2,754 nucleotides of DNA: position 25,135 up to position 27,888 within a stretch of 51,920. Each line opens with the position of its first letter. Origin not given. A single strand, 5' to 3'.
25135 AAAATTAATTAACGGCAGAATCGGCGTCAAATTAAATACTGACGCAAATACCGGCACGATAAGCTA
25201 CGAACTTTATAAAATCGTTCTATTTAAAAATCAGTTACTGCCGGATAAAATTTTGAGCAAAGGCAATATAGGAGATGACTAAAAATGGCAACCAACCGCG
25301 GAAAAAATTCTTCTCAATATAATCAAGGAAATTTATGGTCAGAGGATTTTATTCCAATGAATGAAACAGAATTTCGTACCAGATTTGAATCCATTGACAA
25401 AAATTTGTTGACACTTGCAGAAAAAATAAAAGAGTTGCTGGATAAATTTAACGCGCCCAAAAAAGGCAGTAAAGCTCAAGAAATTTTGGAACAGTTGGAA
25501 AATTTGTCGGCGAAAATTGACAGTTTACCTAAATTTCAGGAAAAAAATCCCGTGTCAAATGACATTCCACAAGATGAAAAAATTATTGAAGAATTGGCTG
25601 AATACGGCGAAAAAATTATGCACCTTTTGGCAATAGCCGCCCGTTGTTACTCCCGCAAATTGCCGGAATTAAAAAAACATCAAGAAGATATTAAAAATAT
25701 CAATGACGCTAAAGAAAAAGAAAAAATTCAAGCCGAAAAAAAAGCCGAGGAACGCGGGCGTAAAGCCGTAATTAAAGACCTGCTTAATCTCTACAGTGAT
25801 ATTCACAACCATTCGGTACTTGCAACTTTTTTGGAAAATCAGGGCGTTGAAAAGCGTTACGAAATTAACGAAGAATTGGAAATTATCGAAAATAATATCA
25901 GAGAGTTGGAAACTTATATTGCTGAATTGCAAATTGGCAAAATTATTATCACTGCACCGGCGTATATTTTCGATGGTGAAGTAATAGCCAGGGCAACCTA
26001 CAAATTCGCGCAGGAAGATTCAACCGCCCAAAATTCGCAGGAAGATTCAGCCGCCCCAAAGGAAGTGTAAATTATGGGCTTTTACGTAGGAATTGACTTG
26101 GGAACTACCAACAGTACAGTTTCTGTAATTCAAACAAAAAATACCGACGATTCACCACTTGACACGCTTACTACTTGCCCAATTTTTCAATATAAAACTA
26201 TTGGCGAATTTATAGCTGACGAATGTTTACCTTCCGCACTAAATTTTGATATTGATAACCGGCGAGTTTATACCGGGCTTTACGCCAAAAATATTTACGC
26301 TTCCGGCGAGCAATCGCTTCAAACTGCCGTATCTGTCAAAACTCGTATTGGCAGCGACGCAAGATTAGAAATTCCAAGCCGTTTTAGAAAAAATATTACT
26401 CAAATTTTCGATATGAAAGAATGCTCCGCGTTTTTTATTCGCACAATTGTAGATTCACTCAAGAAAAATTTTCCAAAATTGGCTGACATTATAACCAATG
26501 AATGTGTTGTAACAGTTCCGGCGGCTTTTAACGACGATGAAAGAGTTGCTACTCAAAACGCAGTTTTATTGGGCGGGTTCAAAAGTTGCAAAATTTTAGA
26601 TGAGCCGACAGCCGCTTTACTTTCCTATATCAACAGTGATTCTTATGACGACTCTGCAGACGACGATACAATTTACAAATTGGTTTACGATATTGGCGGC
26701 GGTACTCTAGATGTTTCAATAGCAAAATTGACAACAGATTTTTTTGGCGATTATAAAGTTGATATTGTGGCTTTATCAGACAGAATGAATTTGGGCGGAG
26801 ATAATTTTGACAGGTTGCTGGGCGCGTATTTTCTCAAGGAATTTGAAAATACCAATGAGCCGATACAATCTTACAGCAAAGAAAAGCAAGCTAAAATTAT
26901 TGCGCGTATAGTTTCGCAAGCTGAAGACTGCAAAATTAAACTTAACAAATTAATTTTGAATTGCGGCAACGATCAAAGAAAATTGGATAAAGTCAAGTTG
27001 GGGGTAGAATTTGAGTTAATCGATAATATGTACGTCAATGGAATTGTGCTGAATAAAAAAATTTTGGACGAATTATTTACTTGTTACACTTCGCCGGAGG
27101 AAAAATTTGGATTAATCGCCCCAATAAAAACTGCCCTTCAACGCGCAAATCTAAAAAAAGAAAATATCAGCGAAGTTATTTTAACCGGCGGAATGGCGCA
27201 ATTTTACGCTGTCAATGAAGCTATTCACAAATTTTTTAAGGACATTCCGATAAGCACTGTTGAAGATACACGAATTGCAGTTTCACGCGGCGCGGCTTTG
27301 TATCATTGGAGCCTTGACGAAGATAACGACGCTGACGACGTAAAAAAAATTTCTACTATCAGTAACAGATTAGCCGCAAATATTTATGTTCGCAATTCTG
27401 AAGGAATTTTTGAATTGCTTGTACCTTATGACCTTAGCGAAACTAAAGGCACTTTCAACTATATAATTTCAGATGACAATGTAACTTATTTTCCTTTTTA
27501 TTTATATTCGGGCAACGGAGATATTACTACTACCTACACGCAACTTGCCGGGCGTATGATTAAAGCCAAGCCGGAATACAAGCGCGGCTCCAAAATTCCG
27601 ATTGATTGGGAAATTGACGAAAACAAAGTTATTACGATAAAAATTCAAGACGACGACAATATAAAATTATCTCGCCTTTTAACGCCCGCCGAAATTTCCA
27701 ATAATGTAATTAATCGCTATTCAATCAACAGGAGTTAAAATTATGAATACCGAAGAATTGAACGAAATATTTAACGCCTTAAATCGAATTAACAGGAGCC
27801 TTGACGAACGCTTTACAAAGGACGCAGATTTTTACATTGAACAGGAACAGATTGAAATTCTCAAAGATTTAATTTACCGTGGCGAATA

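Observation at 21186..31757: Nine-gene operon of four divergent lidless Hsp70 paralogues, each followed by a partner gene, ending in an AAA+ ATPase: candidate undescribed Hsp70-centred system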

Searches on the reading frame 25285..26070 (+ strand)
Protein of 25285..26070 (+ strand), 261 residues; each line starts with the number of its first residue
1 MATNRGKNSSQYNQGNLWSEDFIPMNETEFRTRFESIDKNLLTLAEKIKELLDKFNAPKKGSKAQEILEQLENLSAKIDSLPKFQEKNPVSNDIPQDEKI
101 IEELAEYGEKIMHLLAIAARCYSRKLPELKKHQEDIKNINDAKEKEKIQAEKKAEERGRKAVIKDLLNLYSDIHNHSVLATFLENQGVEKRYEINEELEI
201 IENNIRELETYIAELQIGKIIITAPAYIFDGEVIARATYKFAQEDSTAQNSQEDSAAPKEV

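Call 4: search_protein_families(library=pfam, proteins=[window:25285-26070:+], max_evalue=0.01)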
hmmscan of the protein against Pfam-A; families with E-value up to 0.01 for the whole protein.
window:25285-26070:+ (261 aa): 4 families
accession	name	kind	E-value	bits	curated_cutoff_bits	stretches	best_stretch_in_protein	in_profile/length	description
PF12022.14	COG2_C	-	0.00057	20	27.3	1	64-213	13-169/300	COG complex component, COG2, C-terminal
PF17086.10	HV_small_capsid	-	0.0042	17.8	25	0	149-184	10-47/77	Small capsid protein of Herpesviridae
PF15153.11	CYTL1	-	0.0076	16.6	27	0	120-212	20-103/133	Cytokine-like protein 1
PF16326.10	ABC_tran_CTD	-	0.0096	16.6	32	1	33-80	9-59/69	ABC transporter C-terminal domain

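Call 5: search_protein_families(library=padloc, proteins=[window:25285-26070:+], max_evalue=0.01)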
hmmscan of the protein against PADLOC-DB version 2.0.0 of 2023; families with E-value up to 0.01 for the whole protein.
window:25285-26070:+ (261 aa): 0 families

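Call 6: search_protein_families(library=ncbifam, proteins=[window:25285-26070:+], max_evalue=0.01)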
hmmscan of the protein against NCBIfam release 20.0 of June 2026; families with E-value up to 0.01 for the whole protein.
window:25285-26070:+ (261 aa): 0 families

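Call 28: search_solved_structures(query=A2, max_evalue=10, show_alignments=2)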
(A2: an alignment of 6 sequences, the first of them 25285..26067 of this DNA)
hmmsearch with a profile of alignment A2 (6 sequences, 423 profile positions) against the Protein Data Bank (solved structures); distinct sequences matched with E-value up to 10: 33.
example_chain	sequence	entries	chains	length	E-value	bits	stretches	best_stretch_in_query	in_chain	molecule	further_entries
3ok8_A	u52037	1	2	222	0.0015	20.9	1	79-196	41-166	Brain-specific angiogenesis inhibitor 1-associated protein 2-like protein 2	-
3vop_A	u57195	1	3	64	0.011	18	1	157-200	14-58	Protein A27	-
8qox_B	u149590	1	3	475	0.027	16.7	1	101-202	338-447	Conserved membrane protein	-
6pts_A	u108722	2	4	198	0.048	15.9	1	53-196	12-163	Apolipoprotein A-I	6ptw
4v6m_A0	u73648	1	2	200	0.048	15.9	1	53-196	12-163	Apolipoprotein A-I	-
2msc_A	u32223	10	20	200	0.049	15.9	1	53-196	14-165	Apolipoprotein A-I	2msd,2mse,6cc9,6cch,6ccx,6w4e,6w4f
1av1_A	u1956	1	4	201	0.049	15.9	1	53-196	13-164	APOLIPOPROTEIN A-I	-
4lxv_B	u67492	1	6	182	0.053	15.8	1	142-199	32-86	Hemagglutinin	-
7x6o_B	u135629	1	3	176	0.054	15.7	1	142-199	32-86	Hemagglutinin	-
9mtg_B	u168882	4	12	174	0.061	15.6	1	142-199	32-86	Hemagglutinin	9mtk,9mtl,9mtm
5gjt_B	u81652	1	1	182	0.072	15.3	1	142-199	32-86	Hemagglutinin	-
7kjr_C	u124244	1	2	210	0.077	15.2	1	56-196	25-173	Apolipoprotein A-I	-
8eqs_C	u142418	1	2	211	0.078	15.2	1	56-196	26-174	Apolipoprotein A-I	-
3k2s_A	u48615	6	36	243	0.08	15.2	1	53-196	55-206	Apolipoprotein A-I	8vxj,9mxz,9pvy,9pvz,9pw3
9n5z_F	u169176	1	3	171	0.088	15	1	142-199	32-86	Hemagglutinin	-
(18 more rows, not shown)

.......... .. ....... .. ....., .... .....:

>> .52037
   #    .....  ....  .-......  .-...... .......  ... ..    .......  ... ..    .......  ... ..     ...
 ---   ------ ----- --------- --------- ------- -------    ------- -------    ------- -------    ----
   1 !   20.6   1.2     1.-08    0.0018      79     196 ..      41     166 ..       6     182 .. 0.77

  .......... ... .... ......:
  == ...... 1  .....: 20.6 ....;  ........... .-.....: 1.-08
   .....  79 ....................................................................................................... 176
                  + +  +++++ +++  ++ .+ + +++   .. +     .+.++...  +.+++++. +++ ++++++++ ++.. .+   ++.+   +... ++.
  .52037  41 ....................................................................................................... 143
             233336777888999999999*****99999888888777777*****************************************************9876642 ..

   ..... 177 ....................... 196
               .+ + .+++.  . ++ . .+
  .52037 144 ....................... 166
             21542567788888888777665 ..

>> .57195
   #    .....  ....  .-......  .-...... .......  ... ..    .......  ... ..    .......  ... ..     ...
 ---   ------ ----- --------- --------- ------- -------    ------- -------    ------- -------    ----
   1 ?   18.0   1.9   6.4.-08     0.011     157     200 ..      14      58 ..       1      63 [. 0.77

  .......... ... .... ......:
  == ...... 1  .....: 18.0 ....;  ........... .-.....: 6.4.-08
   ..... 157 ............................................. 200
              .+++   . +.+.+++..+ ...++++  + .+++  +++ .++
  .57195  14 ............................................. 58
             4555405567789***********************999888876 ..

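Call 30: search_protein_families(library=pfam, alignment_id=A2, max_evalue=10)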
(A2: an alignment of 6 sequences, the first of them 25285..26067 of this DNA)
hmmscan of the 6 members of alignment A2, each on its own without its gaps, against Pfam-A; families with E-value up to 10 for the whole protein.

A. member 1, window:25285-26067:+ (261 aa): 22 families
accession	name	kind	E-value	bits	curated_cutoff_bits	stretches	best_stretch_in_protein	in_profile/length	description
PF12022.14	COG2_C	-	0.00057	20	27.3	1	64-213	13-169/300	COG complex component, COG2, C-terminal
PF17086.10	HV_small_capsid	-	0.0042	17.8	25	1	149-184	10-47/77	Small capsid protein of Herpesviridae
PF15153.11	CYTL1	-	0.0076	16.6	27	1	120-212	20-103/133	Cytokine-like protein 1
PF16326.10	ABC_tran_CTD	-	0.0096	16.6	32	1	33-80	9-59/69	ABC transporter C-terminal domain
PF24531.2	ANC1_spectrin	-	0.023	15.5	27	1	30-105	2-72/95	Nuclear anchorage protein 1, spectrin repeat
PF20384.3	DUF6679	-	0.048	14.2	23.9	1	68-106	61-99/103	Family of unknown function (DUF6679)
PF21809.3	Glyco_hydro_84_hel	-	0.063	13.8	27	1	46-148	7-112/131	Bacterial GH84, post-catalytic domain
PF06125.17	DUF961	-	0.11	13.4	25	1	151-224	23-96/100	Bacterial protein of unknown function (DUF961)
PF08656.15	DASH_Dad3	-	0.11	13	23.1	1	32-78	10-51/76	DASH complex subunit Dad3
PF05298.16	Bombinin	-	0.12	12.5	21.4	1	43-86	56-99/141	Bombinin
PF07876.18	Dabb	-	0.15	13.2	25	1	54-85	8-39/96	Stress responsive A/B Barrel Domain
PF00920.27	ILVD_EDD_N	-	0.17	11.4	27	1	111-173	239-301/316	Dihydroxy-acid/6-phosphogluconate dehydratase N-terminal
PF02388.22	FemAB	-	0.29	10.3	24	1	23-88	233-302/406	FemAB family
PF12464.13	Mac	-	0.37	11.5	22.1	1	38-71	13-48/53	Maltose acetyltransferase hexapeptide capping motif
PF10303.14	DUF2408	-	0.38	11.8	25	1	33-116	7-89/130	Protein of unknown function (DUF2408)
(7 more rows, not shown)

B. families by the number of members that match (of 6 scanned): 64 families (the first 25 are shown)
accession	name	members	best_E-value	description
PF05531.17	NPV_P10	4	0.01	Nucleopolyhedrovirus P10 protein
PF17086.10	HV_small_capsid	2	0.0035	Small capsid protein of Herpesviridae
PF15153.11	CYTL1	2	0.0076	Cytokine-like protein 1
PF20384.3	DUF6679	2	0.02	Family of unknown function (DUF6679)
PF24531.2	ANC1_spectrin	2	0.023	Nuclear anchorage protein 1, spectrin repeat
PF04513.17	Baculo_PEP_C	2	0.033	Baculovirus polyhedron envelope protein, PEP, C terminus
PF00920.27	ILVD_EDD_N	2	0.15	Dihydroxy-acid/6-phosphogluconate dehydratase N-terminal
PF10046.14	BLOC1_2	2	0.68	Biogenesis of lysosome-related organelles complex-1 subunit 2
PF12022.14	COG2_C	1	0.00057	COG complex component, COG2, C-terminal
PF19566.4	Snx8_BAR_dom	1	0.0035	Sorting nexin 8/Mvp1 BAR domain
PF23991.1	DUF7310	1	0.0062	Coiled-coil region of unknown function (DUF7310)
PF16326.10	ABC_tran_CTD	1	0.0096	ABC transporter C-terminal domain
PF01442.23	Apolipoprotein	1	0.019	Apolipoprotein A1/A4/E domain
PF24580.1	DUF7607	1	0.026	Domain of unknown function (DUF7607)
PF19979.4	DUF6415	1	0.029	Family of unknown function (DUF6415)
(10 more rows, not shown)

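Call 36: find_homologous_proteins(query=window:25285-26067:+, max_evalue=0.001)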
Query window:25285-26067:+ (261 aa): 4 proteins with E <= 0.001 among 1666 candidates.
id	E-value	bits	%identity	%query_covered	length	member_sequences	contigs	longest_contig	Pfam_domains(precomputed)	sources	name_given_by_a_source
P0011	6.0e-161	551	100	100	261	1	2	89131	-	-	-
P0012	3.4e-112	392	88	85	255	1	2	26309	-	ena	-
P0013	2.5e-31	127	44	68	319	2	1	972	-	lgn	-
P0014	7.4e-31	126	43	68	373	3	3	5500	-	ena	-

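Call 50: predict_structure(alignment_id=A4)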
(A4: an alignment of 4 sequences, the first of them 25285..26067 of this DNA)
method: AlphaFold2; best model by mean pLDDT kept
length: 261 residues; sequences in the alignment: 4
mean_pLDDT: 43.2   pTM: 0.21
mean pLDDT of the five models: 43.2, 43.0, 41.5, 38.5, 36.7
residues with pLDDT >= 90: 0; 70-90: 0; 50-70: 32; < 50: 229
segments of 3 or more residues with pLDDT < 50: 1-25, 27-45, 54-65, 77-96, 98-130, 157-205, 207-261
pLDDT, mean of each block of 10 residues (from residue 1): 32 32 42 42 49 47 50 48 42 45 44 41 42 46 57 52 46 45 44 41 45 39 35 43 39 35 31
secondary structure, 60 per line:
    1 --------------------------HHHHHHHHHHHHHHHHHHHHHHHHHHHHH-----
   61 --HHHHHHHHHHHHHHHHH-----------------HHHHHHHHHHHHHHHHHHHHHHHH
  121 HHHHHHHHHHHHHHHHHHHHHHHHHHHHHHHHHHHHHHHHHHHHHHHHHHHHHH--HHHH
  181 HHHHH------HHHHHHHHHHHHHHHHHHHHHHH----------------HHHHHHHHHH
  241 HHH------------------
elements in order: H27-55 H63-79 H97-174 H177-185 H192-214 H231-243

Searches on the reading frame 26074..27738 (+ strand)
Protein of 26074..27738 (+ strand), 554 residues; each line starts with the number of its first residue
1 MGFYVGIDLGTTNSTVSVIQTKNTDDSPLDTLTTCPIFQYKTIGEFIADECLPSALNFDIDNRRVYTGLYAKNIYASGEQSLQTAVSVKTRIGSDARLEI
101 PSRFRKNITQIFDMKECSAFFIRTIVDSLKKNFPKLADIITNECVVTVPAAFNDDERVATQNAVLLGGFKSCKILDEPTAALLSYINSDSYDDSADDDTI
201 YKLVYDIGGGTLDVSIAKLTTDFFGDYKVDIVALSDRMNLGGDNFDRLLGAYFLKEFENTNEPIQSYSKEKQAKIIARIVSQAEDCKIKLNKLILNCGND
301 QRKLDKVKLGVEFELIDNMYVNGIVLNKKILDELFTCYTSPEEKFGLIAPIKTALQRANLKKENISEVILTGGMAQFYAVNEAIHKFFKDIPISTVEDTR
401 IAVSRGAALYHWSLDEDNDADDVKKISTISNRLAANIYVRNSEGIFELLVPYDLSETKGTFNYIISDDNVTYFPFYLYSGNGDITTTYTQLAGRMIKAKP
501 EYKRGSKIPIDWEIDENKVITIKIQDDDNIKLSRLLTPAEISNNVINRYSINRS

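Call 4: search_protein_families(library=pfam, proteins=[window:26074-27738:+], max_evalue=0.01)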
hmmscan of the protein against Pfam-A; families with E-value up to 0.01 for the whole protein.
window:26074-27738:+ (554 aa): 2 families
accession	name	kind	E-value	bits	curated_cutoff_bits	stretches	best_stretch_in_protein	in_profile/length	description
PF00012.26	HSP70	-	5.6e-44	150.8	20.6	1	5-529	2-488/599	Hsp70 protein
PF06723.19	MreB_Mbl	-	1.1e-07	31.4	27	1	113-259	62-194/327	MreB/Mbl protein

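Call 5: search_protein_families(library=padloc, proteins=[window:26074-27738:+], max_evalue=0.01)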
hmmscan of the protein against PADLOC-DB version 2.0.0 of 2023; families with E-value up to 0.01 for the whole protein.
window:26074-27738:+ (554 aa): 0 families

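Call 6: search_protein_families(library=ncbifam, proteins=[window:26074-27738:+], max_evalue=0.01)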
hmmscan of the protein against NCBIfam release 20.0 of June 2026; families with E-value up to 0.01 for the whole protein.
window:26074-27738:+ (554 aa): 16 families
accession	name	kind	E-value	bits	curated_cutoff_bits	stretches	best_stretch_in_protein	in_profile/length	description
NF001413.0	PRK00290.1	equivalog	2.6e-41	141.7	648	1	2-531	2-487/625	molecular chaperone DnaK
TIGR01991.1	HscA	equivalog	7.6e-39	133.7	708.55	1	5-527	2-473/600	Fe-S protein assembly chaperone HscA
TIGR02350.1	prok_dnaK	equivalog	1.4e-38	132.7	822.55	1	5-531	3-486/596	molecular chaperone DnaK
NF003520.0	PRK05183.1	subfamily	3e-38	131.7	620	1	4-423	21-391/621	Fe-S protein assembly chaperone HscA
NF009946.0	PRK13410.1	equivalog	6.3e-34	117.2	1019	1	1-409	1-372/669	molecular chaperone DnaK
NF009947.0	PRK13411.1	equivalog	7e-34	116.9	1002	1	125-411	117-374/662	molecular chaperone DnaK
NF002399.0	PRK01433.1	equivalog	5.7e-22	78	743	1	129-523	129-462/595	Fe-S protein assembly chaperone HscA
NF010539.0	PRK13927.1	subfamily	4.9e-09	35.6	293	1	90-408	45-323/339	rod shape-determining protein MreB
TIGR00904.1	mreB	subfamily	7.6e-09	35.1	365.75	1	125-410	82-325/334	MreB/Mrl family cell shape determining protein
NF008673.0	PRK11678.1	equivalog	1.2e-08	34.2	331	1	161-247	177-257/450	molecular chaperone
NF011660.0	PRK15080.1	equivalog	2.1e-06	27.1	182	0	124-218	77-159/277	ethanolamine utilization protein EutJ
NF053558.1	BeeR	equivalog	2.6e-05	23.4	530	1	143-265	102-216/349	BeeR family actin-like protein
NF010540.1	PRK13929.1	exception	4.5e-05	22.7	515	1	138-247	95-187/334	rod-share determining protein MreBH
TIGR02529.1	EutJ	subfamily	6.3e-05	22.5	152.1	1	124-218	44-126/239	ethanolamine utilization protein EutJ family protein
NF001482.0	PRK00326.3-4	equivalog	0.0007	19.3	168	0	222-289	28-100/160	division/cell wall cluster transcriptional repressor MraZ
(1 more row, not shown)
